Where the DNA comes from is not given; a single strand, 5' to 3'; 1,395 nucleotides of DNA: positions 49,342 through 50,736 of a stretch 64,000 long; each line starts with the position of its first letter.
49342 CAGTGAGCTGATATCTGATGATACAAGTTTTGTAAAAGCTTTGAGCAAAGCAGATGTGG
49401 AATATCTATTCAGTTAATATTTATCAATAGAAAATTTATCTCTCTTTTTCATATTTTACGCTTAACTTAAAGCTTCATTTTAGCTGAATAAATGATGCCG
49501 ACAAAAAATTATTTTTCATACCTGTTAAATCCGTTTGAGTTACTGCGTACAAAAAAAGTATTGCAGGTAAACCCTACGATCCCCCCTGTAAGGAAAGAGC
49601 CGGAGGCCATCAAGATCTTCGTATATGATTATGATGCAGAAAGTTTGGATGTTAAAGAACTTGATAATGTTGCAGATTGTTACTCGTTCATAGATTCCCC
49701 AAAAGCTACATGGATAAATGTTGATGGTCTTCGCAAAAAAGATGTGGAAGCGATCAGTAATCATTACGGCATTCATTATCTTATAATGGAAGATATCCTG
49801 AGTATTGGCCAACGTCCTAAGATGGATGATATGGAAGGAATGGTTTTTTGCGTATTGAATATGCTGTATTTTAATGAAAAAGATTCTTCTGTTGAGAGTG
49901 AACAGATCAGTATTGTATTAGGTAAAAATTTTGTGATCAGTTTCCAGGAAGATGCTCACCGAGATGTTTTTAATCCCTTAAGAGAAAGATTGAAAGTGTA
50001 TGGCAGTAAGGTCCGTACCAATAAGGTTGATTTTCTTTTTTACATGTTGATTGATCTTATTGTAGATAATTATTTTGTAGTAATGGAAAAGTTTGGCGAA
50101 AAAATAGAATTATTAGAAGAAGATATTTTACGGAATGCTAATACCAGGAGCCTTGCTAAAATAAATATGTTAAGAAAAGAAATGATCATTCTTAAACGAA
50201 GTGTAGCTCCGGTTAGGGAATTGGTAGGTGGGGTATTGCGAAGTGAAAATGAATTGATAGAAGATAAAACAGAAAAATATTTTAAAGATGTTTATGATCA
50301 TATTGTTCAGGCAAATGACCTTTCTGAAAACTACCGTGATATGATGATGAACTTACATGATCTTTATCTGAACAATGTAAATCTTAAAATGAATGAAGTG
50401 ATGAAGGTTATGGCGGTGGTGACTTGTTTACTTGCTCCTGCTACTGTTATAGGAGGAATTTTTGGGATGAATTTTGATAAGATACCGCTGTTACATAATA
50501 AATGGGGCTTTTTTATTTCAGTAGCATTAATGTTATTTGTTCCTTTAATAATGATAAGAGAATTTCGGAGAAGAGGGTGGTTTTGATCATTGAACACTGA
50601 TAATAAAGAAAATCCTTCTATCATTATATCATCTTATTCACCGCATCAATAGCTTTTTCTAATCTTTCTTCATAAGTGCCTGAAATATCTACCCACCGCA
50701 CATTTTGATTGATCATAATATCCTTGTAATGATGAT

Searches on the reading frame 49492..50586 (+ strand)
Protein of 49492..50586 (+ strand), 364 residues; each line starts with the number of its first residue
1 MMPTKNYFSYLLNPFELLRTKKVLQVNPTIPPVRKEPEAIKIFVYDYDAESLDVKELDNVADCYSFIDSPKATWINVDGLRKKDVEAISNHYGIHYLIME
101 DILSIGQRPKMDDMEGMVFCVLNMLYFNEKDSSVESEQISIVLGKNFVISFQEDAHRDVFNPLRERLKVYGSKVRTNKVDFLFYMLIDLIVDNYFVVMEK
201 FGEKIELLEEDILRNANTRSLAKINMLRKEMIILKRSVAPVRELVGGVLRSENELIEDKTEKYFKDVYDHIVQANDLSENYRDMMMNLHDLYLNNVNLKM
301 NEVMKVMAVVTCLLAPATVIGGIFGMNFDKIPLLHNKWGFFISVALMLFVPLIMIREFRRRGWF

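Call 31: search_protein_families(library=pfam, proteins=[window:49492-50586:+], max_evalue=0.001)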
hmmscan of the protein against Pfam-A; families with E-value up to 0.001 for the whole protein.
window:49492-50586:+ (364 aa): 1 family
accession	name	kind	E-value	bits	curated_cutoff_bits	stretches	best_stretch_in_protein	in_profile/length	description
PF01544.23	CorA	-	4.8e-61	207.1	27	1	72-360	4-292/292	CorA-like Mg2+ transporter protein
